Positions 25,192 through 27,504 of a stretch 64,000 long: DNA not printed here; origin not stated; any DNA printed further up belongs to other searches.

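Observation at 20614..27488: Compact, non-canonical N2O-reductase cluster: Tat-NosZ, cupredoxin, membrane protein, NosDFY and an Rrf2 regulator, with no nosR, nosL or c-type cytochromes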

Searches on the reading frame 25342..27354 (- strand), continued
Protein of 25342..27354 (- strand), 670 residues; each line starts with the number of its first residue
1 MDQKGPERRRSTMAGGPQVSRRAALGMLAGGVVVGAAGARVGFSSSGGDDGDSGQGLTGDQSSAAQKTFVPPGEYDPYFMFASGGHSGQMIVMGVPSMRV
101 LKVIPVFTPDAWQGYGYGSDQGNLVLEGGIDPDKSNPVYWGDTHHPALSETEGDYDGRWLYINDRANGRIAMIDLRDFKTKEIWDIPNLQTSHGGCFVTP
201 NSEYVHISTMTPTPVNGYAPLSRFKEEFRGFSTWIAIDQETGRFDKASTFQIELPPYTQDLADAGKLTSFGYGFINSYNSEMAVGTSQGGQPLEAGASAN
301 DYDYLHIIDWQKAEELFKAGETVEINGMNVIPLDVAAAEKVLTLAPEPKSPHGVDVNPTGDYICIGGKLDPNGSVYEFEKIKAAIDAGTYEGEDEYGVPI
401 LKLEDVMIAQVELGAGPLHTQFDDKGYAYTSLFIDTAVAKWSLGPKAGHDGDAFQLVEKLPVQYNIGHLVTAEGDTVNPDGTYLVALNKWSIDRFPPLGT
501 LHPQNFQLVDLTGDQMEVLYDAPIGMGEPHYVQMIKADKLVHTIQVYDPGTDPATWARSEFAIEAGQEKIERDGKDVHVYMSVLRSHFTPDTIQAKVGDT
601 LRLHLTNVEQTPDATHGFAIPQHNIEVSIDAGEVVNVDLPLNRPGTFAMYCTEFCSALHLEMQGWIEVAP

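Call 32: search_protein_families(library=pfam, proteins=[L013:11887-12432:+, L019:11941-12429:+, L019:9262-9729:+, L010:5339-5785:+, L032:10910-11545:+, L033:10720-11472:+, L024:3449-4216:+], max_evalue=0.001)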
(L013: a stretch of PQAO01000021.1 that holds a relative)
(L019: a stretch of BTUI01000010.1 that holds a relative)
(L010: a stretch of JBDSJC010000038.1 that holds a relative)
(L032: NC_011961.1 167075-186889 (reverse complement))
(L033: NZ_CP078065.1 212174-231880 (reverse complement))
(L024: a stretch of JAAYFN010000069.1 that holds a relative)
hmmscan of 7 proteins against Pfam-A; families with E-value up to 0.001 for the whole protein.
L013:11887-12432:+ (181 aa): 1 family
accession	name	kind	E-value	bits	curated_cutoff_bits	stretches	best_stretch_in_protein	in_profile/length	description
PF05573.18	NosL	-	1.7e-08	35.3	24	1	64-174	7-128/131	NosL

L019:11941-12429:+ (162 aa): 1 family
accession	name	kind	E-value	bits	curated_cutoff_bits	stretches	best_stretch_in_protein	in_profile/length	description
PF05573.18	NosL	-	6.2e-09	36.7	24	1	46-153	7-127/131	NosL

L019:9262-9729:+ (155 aa): 2 families
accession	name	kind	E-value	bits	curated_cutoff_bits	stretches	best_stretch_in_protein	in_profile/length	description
PF13442.11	Cytochrome_CBB3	-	6.7e-13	49.2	27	1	80-150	6-68/68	Cytochrome C oxidase, cbb3-type, subunit III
PF00034.26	Cytochrom_C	-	1.3e-08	36.5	21.3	1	81-152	5-88/90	Cytochrome c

L010:5339-5785:+ (149 aa): 5 families
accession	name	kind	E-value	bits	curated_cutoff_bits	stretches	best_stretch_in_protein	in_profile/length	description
PF13473.12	Cupredoxin_1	-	8.6e-19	67.9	27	1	53-149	16-104/104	Cupredoxin-like domain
PF00127.26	Copper-bind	-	3.3e-09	37.5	21.2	1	62-149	7-98/99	Copper binding proteins, plastocyanin/azurin family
PF23509.1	MSMEG_3727_PQQ-assoc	-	0.00032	20.6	27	1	42-137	29-119/152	MSMEG_3727, PQQ-associated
PF06280.18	fn3_5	-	0.00036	21.7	27.6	0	57-87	49-77/112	Fn3-like domain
PF07732.21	Cu-oxidase_3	-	0.00091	19.7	21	0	72-140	27-102/119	Multicopper oxidase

L032:10910-11545:+ (211 aa): 0 families

L033:10720-11472:+ (250 aa): 0 families

L024:3449-4216:+ (255 aa): 0 families

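Call 33: get_annotated_region(hit=H2, flank=7000)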
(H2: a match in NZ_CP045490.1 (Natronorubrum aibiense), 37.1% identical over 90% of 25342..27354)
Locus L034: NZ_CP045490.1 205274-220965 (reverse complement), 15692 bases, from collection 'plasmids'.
description: Natronorubrum aibiense strain 7-3 plasmid unnamed2
organism: Natronorubrum aibiense (NCBI taxid 348826)
taxonomy: Archaea; Euryarchaeota; Halobacteria; Halobacteriales; Natrialbaceae; Natronorubrum; Natronorubrum aibiense
host: -; source: single cell,Xinjiang Aibi Salt Lake; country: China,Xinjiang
typing (MOB-suite, as given by PLSDB): non-mobilizable
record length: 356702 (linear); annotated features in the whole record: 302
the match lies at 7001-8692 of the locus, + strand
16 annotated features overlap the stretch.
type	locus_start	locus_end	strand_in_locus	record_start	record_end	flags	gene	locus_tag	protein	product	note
CDS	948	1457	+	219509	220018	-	-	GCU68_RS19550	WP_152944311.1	hypothetical protein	-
CDS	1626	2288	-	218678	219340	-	-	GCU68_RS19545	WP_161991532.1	HAD-IA family hydrolase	GO:0008152 - metabolic process [Evidence IEA]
CDS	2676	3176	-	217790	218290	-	-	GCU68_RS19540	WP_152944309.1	molybdopterin-dependent oxidoreductase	-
CDS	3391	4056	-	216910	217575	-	-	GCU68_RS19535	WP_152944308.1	helix-turn-helix domain-containing protein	-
CDS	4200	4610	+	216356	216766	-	-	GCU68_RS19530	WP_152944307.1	SRPBCC family protein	-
CDS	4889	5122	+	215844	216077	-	-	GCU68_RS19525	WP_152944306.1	DUF2249 domain-containing protein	-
CDS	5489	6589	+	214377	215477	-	-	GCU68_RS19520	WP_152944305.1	TIGR04053 family radical SAM/SPASM domain-containing protein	-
CDS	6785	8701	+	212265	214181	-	nosZ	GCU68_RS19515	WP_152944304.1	TAT-dependent nitrous-oxide reductase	GO:0019333 - denitrification pathway [Evidence IEA]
CDS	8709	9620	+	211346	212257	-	-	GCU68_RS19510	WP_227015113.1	hypothetical protein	-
CDS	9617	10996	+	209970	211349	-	nosD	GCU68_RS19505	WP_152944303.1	nitrous oxide reductase family maturation protein NosD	GO:0071941 - nitrogen cycle metabolic process [Evidence IEA]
CDS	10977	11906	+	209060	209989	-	-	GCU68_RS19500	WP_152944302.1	ABC transporter ATP-binding protein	-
CDS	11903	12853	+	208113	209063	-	-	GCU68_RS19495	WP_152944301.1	ABC transporter permease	-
CDS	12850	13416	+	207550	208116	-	-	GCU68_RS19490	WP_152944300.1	nitrous oxide reductase accessory protein NosL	-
CDS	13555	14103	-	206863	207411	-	-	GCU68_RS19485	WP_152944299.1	plastocyanin/azurin family copper-binding protein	-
CDS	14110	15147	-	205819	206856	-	-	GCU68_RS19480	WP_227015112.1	hypothetical protein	-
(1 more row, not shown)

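Call 34: get_annotated_region(hit=H30, flank=600)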
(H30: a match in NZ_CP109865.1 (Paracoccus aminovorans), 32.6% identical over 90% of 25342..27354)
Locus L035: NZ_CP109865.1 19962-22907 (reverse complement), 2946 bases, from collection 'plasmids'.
description: Paracoccus aminovorans strain BM109 plasmid p_II, complete sequence
organism: Paracoccus aminovorans (NCBI taxid 34004)
taxonomy: Bacteria; Pseudomonadota; Alphaproteobacteria; Rhodobacterales; Paracoccaceae; Paracoccus; Paracoccus aminovorans
host: -; source: bacteria,human fecal; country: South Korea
typing (MOB-suite, as given by PLSDB): non-mobilizable; replicon rep_cluster_560,rep_cluster_969
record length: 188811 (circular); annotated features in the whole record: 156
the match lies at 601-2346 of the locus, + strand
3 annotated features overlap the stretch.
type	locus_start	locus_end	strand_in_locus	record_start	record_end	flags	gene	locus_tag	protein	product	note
CDS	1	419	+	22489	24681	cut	-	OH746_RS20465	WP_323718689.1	4Fe-4S binding protein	-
CDS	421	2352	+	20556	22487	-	nosZ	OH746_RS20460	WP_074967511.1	TAT-dependent nitrous-oxide reductase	GO:0019333 - denitrification pathway [Evidence IEA]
CDS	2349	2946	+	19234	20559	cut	-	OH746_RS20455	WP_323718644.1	nitrous oxide reductase family maturation protein NosD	-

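Call 35: get_annotated_region(hit=H16, flank=600)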
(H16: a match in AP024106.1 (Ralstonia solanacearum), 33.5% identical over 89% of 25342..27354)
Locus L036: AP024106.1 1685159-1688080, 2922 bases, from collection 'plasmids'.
description: Ralstonia solanacearum MAFF 241647 plasmid pMAFF241647 DNA, complete sequence
organism: Ralstonia solanacearum (NCBI taxid 305)
taxonomy: Bacteria; Pseudomonadota; Betaproteobacteria; Burkholderiales; Burkholderiaceae; Ralstonia; Ralstonia solanacearum
host: -; source: -; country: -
typing (MOB-suite, as given by PLSDB): mobilizable; relaxase MOBP
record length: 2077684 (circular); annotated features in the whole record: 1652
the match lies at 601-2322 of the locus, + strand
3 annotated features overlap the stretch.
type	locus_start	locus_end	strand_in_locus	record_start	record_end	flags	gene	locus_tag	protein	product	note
CDS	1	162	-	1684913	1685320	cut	-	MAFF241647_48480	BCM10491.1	hypothetical protein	-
CDS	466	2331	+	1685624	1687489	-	nosZ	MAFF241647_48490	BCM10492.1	TAT-dependent nitrous-oxide reductase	-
CDS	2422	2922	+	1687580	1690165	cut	-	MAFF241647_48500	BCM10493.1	membrane linked regulatory protein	-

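Call 36: get_annotated_region(hit=H33, flank=600)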
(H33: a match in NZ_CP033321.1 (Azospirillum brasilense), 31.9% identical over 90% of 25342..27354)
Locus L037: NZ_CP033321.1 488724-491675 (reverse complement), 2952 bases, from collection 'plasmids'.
description: Azospirillum brasilense strain Cd plasmid p3, complete sequence
organism: Azospirillum brasilense (NCBI taxid 192)
taxonomy: Bacteria; Pseudomonadota; Alphaproteobacteria; Rhodospirillales; Azospirillaceae; Azospirillum; Azospirillum brasilense
host: -; source: rhizosphere soil of Cynodon dactylon,Agricultural field; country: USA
typing (MOB-suite, as given by PLSDB): non-mobilizable
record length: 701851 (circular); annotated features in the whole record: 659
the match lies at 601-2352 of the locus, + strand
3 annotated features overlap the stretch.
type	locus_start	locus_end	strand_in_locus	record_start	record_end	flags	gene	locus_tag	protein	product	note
CDS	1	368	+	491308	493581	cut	-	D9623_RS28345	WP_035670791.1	NosR/NirI family protein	-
CDS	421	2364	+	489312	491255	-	nosZ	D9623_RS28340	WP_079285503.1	TAT-dependent nitrous-oxide reductase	GO:0019333 - denitrification pathway [Evidence IEA]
CDS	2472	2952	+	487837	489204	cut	-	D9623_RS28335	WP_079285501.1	nitrous oxide reductase family maturation protein NosD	-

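Call 68: search_solved_structures(query=window:25342-27318:-, max_evalue=1e-20)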
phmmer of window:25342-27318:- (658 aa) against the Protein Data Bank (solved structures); distinct sequences matched with E-value up to 1e-20: 25.
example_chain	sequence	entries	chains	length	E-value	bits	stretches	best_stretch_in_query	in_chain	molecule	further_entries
9f8x_A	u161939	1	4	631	1.2e-100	341.1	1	13-654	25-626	Nitrous-oxide reductase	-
1qni_A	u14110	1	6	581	6.7e-100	338.7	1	51-654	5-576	NITROUS-OXIDE REDUCTASE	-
5i5i_A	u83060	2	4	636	2.6e-98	333.4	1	54-654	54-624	Nitrous-oxide reductase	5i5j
5i5m_A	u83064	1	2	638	2.6e-98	333.4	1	54-654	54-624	Nitrous-oxide reductase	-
3sbp_A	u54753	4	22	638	1.3e-96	327.8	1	13-658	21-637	Nitrous-oxide reductase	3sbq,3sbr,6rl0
6rkz_A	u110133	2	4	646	1.4e-96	327.7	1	13-658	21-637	Nitrous-oxide reductase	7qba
7aq0_A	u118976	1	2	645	1.8e-96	327.3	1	13-658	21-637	Nitrous-oxide reductase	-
7apy_A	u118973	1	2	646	3.5e-96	326.4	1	13-658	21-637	Nitrous-oxide reductase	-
7aq7_A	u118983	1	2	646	9.3e-96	325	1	13-658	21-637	Nitrous-oxide reductase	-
7aq5_A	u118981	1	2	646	1.3e-95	324.5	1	13-658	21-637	Nitrous-oxide reductase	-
7aq4_A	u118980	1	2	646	1.7e-95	324.1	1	13-658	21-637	Nitrous-oxide reductase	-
7aq6_A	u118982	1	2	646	2.4e-95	323.6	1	13-658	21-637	Nitrous-oxide reductase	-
7aq8_A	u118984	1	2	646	2.4e-95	323.6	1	13-658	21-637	Nitrous-oxide reductase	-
7aq3_A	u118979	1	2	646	2.4e-95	323.6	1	13-658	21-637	Nitrous-oxide reductase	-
6y72_A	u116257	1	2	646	2.8e-95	323.4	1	13-658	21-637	Nitrous-oxide reductase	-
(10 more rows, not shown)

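Call 80: find_encoding_contigs(protein=P0091, flank=9000, max_places=1)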
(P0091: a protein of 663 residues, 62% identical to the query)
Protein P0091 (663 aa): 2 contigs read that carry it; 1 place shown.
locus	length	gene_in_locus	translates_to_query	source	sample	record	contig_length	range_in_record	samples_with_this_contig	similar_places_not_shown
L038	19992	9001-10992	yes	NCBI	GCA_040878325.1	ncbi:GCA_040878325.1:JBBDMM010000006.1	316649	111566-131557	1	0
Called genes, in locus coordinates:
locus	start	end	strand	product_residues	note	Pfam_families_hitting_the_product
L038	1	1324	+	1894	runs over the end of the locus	PF00668:Condensation, PF00501:AMP-binding, PF13193:AMP-binding_C (weak), PF00550:PP-binding (weak), PF01370:Epimerase, PF07993:NAD_binding_4, PF01425:Amidase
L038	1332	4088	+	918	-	PF13555:AAA_29 (faint), PF00005:ABC_tran (faint), PF00684:DnaJ_CXXCXGXG (faint), PF17755:UvrA_DNA-bind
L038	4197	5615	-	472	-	PF07969:Amidohydro_3 (weak), PF01979:Amidohydro_1, PF12890:DHOase (weak), PF07969:Amidohydro_3 (weak)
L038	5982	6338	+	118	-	PF05635:23S_rRNA_IVP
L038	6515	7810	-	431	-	PF00202:Aminotran_3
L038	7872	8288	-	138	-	PF01850:PIN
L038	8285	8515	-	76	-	PF04014:MazE_antitoxin (weak)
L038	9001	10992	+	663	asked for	PF18764:nos_propeller, PF13473:Cupredoxin_1, PF00116:COX2 (weak)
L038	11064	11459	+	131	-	PF13473:Cupredoxin_1, PF00127:Copper-bind (faint), PF06525:SoxE (faint)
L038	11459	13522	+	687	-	PF05048:NosD, PF13229:Beta_helix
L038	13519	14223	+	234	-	PF02463:SMC_N (faint), PF00005:ABC_tran, PF13304:AAA_21 (faint)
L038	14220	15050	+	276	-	PF12679:ABC2_membrane_2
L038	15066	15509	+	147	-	PF02082:Rrf2, PF03444:WHD_HrcA (weak)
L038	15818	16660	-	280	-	PF00795:CN_hydrolase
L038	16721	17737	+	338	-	PF20668:DUF6815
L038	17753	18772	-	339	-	PF13302:Acetyltransf_3, PF00583:Acetyltransf_1, PF13508:Acetyltransf_7 (weak)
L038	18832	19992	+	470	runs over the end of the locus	PF00875:DNA_photolyase, PF03441:FAD_binding_7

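Call 81: find_encoding_contigs(protein=P0062, flank=9000, max_places=1)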
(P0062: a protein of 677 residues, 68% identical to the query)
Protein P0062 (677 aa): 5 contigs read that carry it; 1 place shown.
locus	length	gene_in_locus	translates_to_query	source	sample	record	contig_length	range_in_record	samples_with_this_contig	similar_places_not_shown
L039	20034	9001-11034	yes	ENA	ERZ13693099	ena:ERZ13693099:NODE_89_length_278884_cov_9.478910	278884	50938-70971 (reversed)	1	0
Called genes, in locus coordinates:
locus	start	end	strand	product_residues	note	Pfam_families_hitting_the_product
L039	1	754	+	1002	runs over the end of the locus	PF08751:TrwC, PF01443:Viral_helicase1 (weak), PF13245:AAA_19, PF13604:AAA_30, PF22232:TraI_hel_assoc_N, PF18335:SH3_13 (faint)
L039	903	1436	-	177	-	PF00665:rve, PF13358:DDE_3 (weak), PF13683:rve_3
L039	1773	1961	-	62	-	PF01527:HTH_Tnp_1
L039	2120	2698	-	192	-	-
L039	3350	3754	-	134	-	-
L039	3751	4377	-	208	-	PF07291:MauE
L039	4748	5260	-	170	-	-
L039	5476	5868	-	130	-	PF01909:NTP_transf_2, PF18765:Polbeta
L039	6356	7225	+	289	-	-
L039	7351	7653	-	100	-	PF01850:PIN (weak)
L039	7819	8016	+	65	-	-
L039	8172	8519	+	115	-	-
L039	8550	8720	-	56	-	PF02416:TatA_B_E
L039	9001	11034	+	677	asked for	PF18764:nos_propeller, PF13473:Cupredoxin_1 (weak), PF00116:COX2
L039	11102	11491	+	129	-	PF13473:Cupredoxin_1, PF00127:Copper-bind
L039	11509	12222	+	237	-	-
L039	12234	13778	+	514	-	PF05048:NosD, PF13229:Beta_helix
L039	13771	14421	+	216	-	PF00005:ABC_tran, PF02463:SMC_N (faint), PF13304:AAA_21 (faint)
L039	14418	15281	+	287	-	PF12679:ABC2_membrane_2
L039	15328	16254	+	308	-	PF04616:Glyco_hydro_43 (faint), PF00251:Glyco_hydro_32N, PF22847:Glyco_hydro_43_rel (faint)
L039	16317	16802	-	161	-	-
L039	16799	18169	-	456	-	-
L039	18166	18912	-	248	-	PF00005:ABC_tran, PF13304:AAA_21 (weak)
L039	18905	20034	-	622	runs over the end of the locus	PF02653:BPD_transp_2, PF00005:ABC_tran, PF13304:AAA_21 (faint), PF12399:BCA_ABC_TP_C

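Call 82: find_encoding_contigs(protein=P0026, flank=10000, max_places=1)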
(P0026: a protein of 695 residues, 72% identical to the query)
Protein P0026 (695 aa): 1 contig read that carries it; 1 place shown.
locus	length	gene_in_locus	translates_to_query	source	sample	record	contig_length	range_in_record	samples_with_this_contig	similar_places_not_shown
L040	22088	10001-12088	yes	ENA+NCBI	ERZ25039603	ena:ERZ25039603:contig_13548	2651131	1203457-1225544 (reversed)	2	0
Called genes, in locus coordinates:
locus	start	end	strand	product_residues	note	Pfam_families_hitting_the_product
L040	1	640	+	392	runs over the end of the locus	PF00999:Na_H_Exchanger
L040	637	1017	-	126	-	PF04073:tRNA_edit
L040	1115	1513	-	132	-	PF00581:Rhodanese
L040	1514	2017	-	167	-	PF22381:Staph_reg_Sar_Rot (weak), PF12802:MarR_2, PF01047:MarR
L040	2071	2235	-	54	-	-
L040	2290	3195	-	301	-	PF02574:S-methyl_trans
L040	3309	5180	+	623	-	PF00989:PAS (faint), PF08448:PAS_4 (faint), PF12860:PAS_7 (faint), PF13188:PAS_8 (weak), PF13426:PAS_9 (faint), PF08447:PAS_3, PF02518:HATPase_c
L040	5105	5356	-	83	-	-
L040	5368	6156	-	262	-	PF13472:Lipase_GDSL_2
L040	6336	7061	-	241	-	PF01925:TauE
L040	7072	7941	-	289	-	PF02739:5_3_exonuc_N, PF01367:5_3_exonuc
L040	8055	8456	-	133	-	PF08818:DUF1801 (weak)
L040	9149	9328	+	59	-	-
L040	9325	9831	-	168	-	PF05163:DinB, PF12867:DinB_2 (weak)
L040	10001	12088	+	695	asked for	PF18764:nos_propeller, PF13473:Cupredoxin_1, PF00116:COX2 (weak)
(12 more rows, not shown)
